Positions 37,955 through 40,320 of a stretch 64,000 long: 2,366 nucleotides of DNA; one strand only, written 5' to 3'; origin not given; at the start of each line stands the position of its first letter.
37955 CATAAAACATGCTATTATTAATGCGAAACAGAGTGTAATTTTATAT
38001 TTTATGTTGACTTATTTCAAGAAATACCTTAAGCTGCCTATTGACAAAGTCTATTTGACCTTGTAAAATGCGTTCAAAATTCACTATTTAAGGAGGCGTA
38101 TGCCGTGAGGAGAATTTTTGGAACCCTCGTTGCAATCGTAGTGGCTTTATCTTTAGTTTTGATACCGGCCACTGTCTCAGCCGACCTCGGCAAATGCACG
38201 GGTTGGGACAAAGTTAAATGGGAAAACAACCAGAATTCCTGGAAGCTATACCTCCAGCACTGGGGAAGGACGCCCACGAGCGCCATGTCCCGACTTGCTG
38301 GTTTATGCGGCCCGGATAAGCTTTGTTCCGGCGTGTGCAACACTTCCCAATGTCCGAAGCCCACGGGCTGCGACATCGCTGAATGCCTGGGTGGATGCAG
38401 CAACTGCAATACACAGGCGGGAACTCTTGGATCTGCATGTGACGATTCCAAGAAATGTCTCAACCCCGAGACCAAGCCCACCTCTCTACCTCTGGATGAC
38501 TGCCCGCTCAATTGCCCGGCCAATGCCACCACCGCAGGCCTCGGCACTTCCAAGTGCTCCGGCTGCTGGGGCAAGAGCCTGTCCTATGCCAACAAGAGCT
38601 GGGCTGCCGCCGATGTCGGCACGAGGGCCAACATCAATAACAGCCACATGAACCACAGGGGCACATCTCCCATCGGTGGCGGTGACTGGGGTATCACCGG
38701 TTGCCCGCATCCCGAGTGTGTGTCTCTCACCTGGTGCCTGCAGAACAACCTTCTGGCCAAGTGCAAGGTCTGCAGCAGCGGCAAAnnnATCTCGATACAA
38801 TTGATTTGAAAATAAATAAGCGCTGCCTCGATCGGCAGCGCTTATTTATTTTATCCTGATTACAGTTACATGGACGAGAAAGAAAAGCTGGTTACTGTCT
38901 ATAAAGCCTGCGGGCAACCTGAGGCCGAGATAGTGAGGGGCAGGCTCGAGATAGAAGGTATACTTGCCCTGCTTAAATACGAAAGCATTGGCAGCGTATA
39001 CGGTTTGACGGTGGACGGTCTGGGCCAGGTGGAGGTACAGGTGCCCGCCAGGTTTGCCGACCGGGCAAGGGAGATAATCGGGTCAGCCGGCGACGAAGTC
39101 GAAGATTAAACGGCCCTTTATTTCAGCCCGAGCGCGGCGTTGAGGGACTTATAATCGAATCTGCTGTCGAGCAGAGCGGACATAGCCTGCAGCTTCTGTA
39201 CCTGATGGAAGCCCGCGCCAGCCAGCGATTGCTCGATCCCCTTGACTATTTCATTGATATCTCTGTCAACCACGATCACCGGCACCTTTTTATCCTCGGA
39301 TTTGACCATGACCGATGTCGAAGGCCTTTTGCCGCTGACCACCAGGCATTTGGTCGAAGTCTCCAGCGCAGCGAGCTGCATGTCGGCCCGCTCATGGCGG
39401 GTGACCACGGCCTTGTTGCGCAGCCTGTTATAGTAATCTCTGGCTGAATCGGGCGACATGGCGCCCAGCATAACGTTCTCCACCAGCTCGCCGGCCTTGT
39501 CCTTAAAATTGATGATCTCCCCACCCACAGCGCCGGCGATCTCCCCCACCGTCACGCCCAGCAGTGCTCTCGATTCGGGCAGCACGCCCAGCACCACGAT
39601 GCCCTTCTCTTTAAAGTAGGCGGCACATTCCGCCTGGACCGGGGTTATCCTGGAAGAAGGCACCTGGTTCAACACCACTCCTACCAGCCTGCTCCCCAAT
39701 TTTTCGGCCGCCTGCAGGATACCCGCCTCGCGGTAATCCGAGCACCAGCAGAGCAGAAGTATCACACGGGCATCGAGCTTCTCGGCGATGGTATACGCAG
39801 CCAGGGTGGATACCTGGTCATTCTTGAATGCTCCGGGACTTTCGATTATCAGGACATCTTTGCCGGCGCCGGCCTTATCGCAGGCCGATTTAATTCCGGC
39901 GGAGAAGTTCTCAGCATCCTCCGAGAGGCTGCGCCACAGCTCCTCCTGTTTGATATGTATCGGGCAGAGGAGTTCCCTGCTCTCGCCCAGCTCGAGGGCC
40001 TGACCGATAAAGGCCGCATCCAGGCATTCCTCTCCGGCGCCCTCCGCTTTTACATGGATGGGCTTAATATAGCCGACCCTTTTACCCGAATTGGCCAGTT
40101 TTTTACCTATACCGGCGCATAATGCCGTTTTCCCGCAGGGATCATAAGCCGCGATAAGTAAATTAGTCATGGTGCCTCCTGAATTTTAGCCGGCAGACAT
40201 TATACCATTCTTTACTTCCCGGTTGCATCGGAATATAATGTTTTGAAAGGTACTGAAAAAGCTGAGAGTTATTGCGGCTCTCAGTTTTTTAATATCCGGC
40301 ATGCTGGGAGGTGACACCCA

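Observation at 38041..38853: Stand-alone secreted cysteine-rich protein with near-consensus promoter, strong RBS and perfect terminator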

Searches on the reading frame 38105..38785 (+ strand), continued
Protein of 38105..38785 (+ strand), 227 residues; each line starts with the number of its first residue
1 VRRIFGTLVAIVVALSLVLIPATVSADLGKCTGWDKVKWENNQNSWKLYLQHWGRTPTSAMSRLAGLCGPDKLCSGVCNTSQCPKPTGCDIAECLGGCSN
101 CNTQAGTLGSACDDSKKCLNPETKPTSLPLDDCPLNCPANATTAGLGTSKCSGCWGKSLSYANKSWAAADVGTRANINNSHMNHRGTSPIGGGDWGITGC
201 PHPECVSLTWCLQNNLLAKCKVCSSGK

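Call 46: search_protein_families(library=pfam, proteins=[L069:292-882:+, L069:1459-2811:+, L069:3047-4087:+, L069:4436-5227:-, L069:5446-5841:-, L069:6001-6573:+], max_evalue=0.001)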
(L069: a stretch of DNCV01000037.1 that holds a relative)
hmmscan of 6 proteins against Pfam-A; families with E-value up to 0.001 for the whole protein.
L069:292-882:+ (197 aa): 0 families

L069:1459-2811:+ (451 aa): 2 families
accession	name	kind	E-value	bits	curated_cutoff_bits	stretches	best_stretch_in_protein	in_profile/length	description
PF04011.17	LemA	-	1.3e-40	139.1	26.2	1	305-449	1-149/149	LemA family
PF12483.13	GIDE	-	7.3e-19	68.2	23.6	1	103-254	5-157/160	E3 Ubiquitin ligase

L069:3047-4087:+ (347 aa): 5 families
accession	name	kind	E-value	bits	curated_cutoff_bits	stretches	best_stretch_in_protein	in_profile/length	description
PF25788.1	Ig_Rha78A_N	-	7.2e-16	58.8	27.4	2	59-139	13-101/105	Rha78A-like, N-terminal immunoglobulin domain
PF00041.27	fn3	-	1.9e-15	57.2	25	2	147-231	2-83/84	Fibronectin type III domain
PF16656.11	Pur_ac_phosph_N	-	2.3e-08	34.9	30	0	67-139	29-93/93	Purple acid Phosphatase, N-terminal domain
PF25059.1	FN3_DSCAM-DSCAML_C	-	3.1e-05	24.6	39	0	93-131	36-74/89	DSCAM/DSCAML C-terminal Fn3-like domain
PF16655.11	PhoD_N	-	0.00027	21.9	30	0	78-123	29-80/90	PhoD-like phosphatase, N-terminal domain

L069:4436-5227:- (263 aa): 5 families
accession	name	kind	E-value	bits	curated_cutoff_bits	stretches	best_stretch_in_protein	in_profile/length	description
PF08282.18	Hydrolase_3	-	2.8e-53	181.7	20.9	1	5-257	1-255/255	haloacid dehalogenase-like hydrolase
PF05116.19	S6PP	-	7.3e-19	68.8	20.3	2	155-244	128-221/247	Sucrose-6F-phosphate phosphohydrolase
PF00702.32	Hydrolase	-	1.2e-10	42.5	26.4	1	2-225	1-191/191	haloacid dehalogenase-like hydrolase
PF13344.12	Hydrolase_6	-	2.1e-05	24.9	27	1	5-41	1-37/101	Haloacid dehalogenase-like hydrolase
PF12710.13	HAD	-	3.7e-05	24.7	27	0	189-222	154-189/189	haloacid dehalogenase-like hydrolase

L069:5446-5841:- (131 aa): 2 families
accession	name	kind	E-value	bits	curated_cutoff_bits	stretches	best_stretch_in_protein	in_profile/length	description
PF01050.24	MannoseP_isomer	-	2.8e-07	31.2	23.6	1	14-123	7-116/116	Mannose-6-phosphate isomerase C-terminal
PF07883.17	Cupin_2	-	1.8e-06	28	27.2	1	42-105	5-62/70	Cupin domain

L069:6001-6573:+ (191 aa): 0 families

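Call 47: find_encoding_contigs(protein=P0001, flank=3000, max_places=10)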
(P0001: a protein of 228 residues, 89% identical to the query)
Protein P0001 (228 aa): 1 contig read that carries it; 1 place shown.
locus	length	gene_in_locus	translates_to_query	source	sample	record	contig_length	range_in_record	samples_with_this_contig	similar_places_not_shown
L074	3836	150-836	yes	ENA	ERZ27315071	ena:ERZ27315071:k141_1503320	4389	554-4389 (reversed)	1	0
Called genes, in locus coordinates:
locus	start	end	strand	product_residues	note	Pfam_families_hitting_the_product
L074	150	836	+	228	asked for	-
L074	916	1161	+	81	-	PF09413:DUF2007 (weak)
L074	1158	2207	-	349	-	PF13500:AAA_26, PF07085:DRTGG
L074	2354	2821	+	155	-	PF03449:GreA_GreB_N, PF01272:GreA_GreB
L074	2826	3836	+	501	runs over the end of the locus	PF01336:tRNA_anti-codon, PF00152:tRNA-synt_2, PF01409:tRNA-synt_2d (faint)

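Call 48: find_encoding_contigs(protein=P0019, flank=3000, max_places=10)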
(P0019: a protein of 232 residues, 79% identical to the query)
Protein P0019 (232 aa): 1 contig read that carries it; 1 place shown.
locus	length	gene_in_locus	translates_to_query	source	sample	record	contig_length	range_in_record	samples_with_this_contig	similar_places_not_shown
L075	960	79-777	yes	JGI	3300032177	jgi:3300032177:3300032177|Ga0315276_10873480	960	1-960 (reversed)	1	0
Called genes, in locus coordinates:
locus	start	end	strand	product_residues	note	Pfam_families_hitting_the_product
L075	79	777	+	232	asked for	-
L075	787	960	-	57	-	?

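Call 62: search_dna_similar(query=window:38105-38785:+, collection=phages, mode=protein, max_evalue=0.001, max_rows=5)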
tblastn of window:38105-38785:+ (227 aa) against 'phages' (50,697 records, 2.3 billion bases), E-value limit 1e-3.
No match.

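Call 63: search_dna_similar(query=window:38105-38785:+, collection=plasmids, mode=protein, max_evalue=0.001, max_rows=5)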
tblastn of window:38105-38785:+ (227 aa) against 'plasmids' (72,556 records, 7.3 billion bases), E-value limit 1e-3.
No match.

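Call 66: list_cluster_members(proteins=[window:38105-38785:+, P0008, P0032])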
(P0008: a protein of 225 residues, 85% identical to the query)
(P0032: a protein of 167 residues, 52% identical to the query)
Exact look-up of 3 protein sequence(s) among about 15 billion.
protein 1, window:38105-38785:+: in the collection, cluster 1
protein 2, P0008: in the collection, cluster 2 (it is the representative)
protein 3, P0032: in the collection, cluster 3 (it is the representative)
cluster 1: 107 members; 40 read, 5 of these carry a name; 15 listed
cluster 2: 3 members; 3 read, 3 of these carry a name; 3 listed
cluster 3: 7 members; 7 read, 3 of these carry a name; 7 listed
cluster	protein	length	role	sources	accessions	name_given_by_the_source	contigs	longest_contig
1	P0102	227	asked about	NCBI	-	-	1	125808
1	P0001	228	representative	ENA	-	-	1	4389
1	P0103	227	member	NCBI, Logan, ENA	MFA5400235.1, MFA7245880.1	MAG: hypothetical protein WC169_01790 [Dehalococcoidia bacterium]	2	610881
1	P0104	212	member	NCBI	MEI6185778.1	MAG: hypothetical protein WCP43_01100 [Dehalococcoidia bacterium]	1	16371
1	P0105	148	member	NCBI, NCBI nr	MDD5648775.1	MAG: hypothetical protein PHY03_07555, partial [Dehalococcoidia bacterium] | hypothetical protein [Dehalococcoidia bacterium]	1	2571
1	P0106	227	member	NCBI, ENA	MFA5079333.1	MAG: hypothetical protein WC541_07605 [Dehalococcoidia bacterium]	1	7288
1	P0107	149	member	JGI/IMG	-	hypothetical protein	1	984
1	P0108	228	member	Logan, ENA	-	-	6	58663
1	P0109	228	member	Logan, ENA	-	-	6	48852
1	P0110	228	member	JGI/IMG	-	-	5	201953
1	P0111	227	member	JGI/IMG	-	-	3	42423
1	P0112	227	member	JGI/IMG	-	-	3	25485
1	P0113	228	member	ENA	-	-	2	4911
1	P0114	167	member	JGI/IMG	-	-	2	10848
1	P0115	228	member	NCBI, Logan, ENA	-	-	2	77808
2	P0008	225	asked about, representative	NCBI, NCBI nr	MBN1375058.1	MAG: hypothetical protein JXA01_02760 [Dehalococcoidia bacterium] | hypothetical protein [Dehalococcoidia bacterium]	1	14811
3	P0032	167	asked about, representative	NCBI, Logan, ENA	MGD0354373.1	MAG: hypothetical protein ABSB31_02880 [Dehalococcoidia bacterium]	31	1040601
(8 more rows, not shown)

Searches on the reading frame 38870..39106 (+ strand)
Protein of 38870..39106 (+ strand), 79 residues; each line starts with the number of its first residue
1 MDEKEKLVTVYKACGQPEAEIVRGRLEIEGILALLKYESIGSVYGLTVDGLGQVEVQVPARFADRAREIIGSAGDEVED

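Call 7: search_protein_families(library=ncbifam, proteins=[window:38870-39106:+], max_evalue=0.1)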
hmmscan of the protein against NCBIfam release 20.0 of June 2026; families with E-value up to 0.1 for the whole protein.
window:38870-39106:+ (79 aa): 1 family
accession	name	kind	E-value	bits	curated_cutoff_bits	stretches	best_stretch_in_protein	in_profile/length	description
NF040569.1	DUF2007_rel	subfamily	0.00023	21.3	55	1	2-71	4-70/74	DUF2007-related protein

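Call 36: search_protein_families(library=pfam, proteins=[window:38870-39106:+], max_evalue=0.001)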
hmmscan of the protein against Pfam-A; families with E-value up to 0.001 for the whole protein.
window:38870-39106:+ (79 aa): 1 family
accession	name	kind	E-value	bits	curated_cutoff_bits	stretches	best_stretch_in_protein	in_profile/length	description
PF09413.15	DUF2007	-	2.6e-07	31.1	25.7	1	9-73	3-65/66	Putative prokaryotic signal transducing protein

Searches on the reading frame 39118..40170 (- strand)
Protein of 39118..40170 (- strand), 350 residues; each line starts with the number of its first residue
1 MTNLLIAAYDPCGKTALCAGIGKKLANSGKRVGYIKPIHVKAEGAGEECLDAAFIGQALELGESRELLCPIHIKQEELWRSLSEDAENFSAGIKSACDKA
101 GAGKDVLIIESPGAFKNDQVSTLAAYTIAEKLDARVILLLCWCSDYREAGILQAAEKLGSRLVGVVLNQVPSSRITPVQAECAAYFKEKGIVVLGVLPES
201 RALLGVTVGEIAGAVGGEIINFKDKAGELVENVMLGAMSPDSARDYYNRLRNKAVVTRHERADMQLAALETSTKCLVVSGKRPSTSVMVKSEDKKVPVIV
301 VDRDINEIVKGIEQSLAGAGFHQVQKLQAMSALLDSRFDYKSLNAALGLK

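Call 7: search_protein_families(library=ncbifam, proteins=[window:39118-40170:-], max_evalue=0.1)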
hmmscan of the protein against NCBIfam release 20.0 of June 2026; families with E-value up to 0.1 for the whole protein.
window:39118-40170:- (350 aa): 12 families
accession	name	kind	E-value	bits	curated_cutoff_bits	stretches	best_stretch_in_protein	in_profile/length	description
NF004167.0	PRK05632.1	equivalog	2.3e-19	69.4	418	1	5-345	7-369/708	phosphate acetyltransferase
NF011443.0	PRK14869.1-5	equivalog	5.5e-08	31.7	335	1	206-317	139-248/546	putative manganese-dependent inorganic diphosphatase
NF011440.0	PRK14869.1-2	equivalog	1.4e-05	23.9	746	1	208-317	137-242/541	putative manganese-dependent inorganic diphosphatase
NF038279.1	TF_CBS_SpxR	exception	2.3e-05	23.3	600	1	206-317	71-179/427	CBS-HotDog domain-containing transcription factor SpxR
NF011441.0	PRK14869.1-3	equivalog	4.1e-05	22.4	753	1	209-315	141-245/548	putative manganese-dependent inorganic diphosphatase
NF002204.1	PRK01077.1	equivalog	0.00012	21.2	254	1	93-202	69-181/420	cobyrinic acid a,c-diamide synthase CobB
NF011448.0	PRK14869.2-4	equivalog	0.00013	20.4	562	1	207-307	146-253/563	putative manganese-dependent inorganic diphosphatase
NF011447.0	PRK14869.2-3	equivalog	0.00059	18.5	522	1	200-301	133-230/540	putative manganese-dependent inorganic diphosphatase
NF011444.0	PRK14869.1-6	equivalog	0.0042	15.7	1105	1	211-316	143-246/547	putative manganese-dependent inorganic diphosphatase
NF011445.0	PRK14869.2-1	equivalog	0.012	14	483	1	203-304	134-237/548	putative manganese-dependent inorganic diphosphatase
TIGR00379.1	cobB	subfamily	0.065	12.1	261.4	0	93-202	67-180/449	cobyrinic/hydrogenobyrinic acid a,c-diamide synthase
TIGR00176.1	mobB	equivalog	0.068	13.2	76.2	0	6-38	4-36/155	molybdopterin-guanine dinucleotide biosynthesis protein B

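Call 36: search_protein_families(library=pfam, proteins=[window:39118-40167:-], max_evalue=0.001)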
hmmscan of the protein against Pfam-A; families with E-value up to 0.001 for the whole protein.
window:39118-40167:- (349 aa): 3 families
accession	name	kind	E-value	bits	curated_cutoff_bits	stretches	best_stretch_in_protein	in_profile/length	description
PF07085.17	DRTGG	-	1.3e-16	60.8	25.2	1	209-313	1-104/105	DRTGG domain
PF13500.12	AAA_26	-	9.6e-13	48.9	27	1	4-202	4-194/198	AAA domain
PF01656.29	CbiA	-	6.9e-05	23.2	25.4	1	11-201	10-114/125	CobQ/CobB/MinD/ParA nucleotide binding domain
